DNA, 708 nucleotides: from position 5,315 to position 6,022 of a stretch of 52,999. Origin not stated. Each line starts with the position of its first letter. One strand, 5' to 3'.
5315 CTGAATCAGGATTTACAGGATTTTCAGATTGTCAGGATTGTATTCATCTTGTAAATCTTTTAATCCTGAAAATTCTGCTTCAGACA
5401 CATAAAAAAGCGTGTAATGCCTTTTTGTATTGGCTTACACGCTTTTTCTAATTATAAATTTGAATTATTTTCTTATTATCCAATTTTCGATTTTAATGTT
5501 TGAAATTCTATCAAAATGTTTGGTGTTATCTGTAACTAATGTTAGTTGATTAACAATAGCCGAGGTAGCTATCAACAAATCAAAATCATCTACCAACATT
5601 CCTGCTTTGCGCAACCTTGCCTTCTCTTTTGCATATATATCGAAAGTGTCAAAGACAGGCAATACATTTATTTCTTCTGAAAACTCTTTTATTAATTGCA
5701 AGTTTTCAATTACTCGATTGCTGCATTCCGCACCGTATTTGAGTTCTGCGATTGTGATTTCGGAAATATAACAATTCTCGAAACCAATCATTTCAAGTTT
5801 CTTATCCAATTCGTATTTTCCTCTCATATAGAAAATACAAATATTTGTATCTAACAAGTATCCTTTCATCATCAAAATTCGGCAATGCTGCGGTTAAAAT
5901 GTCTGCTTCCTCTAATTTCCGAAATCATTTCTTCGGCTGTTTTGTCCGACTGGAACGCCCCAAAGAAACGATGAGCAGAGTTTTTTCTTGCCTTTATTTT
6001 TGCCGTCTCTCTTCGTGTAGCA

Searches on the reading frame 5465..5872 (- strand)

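Call 88: search_protein_families(library=pfam, proteins=[window:5465-5872:-], max_evalue=0.001)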
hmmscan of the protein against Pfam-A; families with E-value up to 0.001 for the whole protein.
window:5465-5872:- (135 aa): 1 family
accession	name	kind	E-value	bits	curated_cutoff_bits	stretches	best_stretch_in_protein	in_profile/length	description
PF01850.27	PIN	-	2e-12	48.2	23.6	1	5-124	1-118/120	PIN domain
